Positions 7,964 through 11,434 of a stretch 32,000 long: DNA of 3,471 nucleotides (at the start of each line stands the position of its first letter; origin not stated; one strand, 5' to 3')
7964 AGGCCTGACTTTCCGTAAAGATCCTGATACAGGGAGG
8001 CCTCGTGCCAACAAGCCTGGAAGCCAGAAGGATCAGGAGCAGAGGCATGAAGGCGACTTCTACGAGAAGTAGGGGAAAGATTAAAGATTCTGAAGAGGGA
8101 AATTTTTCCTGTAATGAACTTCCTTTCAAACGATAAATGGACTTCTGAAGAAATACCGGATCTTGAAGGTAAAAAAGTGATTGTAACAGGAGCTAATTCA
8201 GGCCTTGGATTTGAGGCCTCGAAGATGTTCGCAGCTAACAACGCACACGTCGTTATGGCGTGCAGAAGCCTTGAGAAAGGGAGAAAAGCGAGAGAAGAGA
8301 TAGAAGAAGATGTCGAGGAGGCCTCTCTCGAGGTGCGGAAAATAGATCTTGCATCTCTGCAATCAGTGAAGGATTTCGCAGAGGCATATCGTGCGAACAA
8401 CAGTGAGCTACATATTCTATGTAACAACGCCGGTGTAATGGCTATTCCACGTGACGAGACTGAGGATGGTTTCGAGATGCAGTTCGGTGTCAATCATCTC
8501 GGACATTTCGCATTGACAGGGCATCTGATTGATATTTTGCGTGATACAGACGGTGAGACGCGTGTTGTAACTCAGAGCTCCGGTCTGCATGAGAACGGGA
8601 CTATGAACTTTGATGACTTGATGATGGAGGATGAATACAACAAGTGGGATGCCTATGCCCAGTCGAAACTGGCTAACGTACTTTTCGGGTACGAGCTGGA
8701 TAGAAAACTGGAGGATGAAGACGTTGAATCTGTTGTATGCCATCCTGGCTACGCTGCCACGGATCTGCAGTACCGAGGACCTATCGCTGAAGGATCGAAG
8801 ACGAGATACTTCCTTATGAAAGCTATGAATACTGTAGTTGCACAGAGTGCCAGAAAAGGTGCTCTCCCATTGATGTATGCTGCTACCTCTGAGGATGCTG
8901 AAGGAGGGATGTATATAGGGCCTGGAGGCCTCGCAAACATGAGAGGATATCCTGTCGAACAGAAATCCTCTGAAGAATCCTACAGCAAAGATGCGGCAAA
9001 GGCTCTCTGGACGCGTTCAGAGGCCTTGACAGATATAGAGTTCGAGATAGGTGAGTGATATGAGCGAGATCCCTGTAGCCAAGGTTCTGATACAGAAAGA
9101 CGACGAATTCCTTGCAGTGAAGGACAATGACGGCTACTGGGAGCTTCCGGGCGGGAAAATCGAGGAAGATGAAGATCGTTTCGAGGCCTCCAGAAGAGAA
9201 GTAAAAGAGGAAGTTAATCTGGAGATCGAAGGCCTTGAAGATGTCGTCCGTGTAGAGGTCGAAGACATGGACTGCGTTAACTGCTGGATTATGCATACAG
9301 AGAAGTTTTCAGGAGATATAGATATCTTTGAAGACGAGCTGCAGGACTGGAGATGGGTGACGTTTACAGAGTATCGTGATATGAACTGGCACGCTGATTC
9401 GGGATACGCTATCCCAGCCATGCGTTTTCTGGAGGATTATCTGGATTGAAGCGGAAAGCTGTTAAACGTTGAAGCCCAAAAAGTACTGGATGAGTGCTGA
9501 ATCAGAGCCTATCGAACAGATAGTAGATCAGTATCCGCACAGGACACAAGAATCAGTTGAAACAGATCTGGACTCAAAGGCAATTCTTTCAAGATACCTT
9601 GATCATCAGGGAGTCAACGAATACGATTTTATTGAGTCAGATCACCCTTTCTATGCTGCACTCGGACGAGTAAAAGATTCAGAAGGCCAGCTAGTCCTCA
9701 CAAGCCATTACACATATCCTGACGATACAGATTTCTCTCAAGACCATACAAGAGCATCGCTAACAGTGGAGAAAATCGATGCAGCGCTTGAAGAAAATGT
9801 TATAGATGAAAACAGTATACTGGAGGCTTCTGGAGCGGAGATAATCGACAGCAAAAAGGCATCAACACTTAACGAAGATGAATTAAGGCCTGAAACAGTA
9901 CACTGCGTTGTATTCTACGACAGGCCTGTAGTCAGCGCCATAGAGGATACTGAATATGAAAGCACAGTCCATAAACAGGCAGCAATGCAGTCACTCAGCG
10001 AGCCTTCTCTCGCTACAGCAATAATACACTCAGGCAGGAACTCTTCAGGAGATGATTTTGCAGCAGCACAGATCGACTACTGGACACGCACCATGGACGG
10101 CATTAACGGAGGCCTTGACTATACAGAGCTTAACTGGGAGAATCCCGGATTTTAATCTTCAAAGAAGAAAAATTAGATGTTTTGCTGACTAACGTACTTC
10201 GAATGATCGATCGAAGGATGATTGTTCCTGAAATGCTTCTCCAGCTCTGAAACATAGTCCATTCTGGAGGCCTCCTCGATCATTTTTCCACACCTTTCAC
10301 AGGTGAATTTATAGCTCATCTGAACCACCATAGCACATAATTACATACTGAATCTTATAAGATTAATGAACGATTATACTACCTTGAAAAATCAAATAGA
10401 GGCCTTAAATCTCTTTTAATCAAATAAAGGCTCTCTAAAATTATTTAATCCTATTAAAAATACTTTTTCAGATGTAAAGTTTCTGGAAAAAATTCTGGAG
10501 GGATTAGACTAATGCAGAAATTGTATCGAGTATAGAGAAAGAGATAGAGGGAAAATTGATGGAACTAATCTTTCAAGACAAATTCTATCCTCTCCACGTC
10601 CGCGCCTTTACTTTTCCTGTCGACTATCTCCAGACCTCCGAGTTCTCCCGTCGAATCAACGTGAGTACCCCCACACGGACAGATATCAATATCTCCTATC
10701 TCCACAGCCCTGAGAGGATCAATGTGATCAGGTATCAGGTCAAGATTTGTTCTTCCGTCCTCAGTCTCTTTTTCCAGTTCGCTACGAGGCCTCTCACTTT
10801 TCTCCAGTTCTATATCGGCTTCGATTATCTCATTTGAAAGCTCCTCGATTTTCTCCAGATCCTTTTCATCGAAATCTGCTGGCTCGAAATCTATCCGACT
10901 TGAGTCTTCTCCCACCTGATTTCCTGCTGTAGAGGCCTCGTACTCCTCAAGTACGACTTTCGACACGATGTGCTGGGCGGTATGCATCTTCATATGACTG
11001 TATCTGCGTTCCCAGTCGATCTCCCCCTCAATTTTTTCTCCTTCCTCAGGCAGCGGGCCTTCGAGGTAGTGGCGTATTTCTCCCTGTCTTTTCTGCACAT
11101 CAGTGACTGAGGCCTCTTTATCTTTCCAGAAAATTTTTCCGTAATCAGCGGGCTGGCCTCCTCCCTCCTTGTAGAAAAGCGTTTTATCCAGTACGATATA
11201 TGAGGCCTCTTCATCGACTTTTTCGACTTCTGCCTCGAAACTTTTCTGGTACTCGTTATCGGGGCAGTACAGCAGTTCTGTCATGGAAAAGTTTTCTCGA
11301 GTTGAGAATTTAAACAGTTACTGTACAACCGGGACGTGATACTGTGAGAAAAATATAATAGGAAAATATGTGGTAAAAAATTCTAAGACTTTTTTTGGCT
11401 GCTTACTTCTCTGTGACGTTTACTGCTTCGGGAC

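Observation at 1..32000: Roughly 20-fold excess of the palindromic hexamer AGGCCT across coding and non-coding DNA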

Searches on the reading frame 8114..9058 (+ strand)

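Call 30: search_protein_families(library=pfam, proteins=[window:8114-9058:+], max_evalue=0.001)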
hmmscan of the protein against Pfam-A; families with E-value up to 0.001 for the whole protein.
window:8114-9058:+ (314 aa): 3 families
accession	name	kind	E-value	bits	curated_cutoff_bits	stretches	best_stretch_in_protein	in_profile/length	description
PF00106.31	adh_short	-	1.4e-24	87.1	26.6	1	20-219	1-187/195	short chain dehydrogenase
PF13561.12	adh_short_C2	-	2.5e-11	44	27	1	26-164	1-138/236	Enoyl-(Acyl carrier protein) reductase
PF08659.16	KR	-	5.1e-05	23.7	22.6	1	22-110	3-93/180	KR domain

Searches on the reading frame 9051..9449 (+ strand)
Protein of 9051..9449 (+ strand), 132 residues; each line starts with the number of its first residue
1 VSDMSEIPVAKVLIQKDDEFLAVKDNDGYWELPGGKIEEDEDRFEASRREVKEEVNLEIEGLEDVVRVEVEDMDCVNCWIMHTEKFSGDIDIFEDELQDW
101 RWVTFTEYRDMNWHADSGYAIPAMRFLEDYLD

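Call 30: search_protein_families(library=pfam, proteins=[window:9051-9449:+], max_evalue=0.001)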
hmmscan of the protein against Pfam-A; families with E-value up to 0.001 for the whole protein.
window:9051-9449:+ (132 aa): 1 family
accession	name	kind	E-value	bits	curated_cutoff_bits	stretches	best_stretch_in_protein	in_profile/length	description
PF00293.34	NUDIX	-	1.7e-15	57.6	21.1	1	12-117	9-127/134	NUDIX domain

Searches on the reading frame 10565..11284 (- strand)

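Call 30: search_protein_families(library=pfam, proteins=[window:10565-11284:-], max_evalue=0.001)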
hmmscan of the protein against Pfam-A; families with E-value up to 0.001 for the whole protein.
window:10565-11284:- (239 aa): 2 families
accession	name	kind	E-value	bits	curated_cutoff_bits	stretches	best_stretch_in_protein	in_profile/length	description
PF01411.24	tRNA-synt_2c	-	8.5e-15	54.7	30.3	1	14-93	473-552/552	tRNA synthetases class II (A)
PF07973.19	tRNA_SAD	-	3.9e-13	49.6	24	1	191-234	1-44/44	Threonyl and Alanyl tRNA synthetase second additional domain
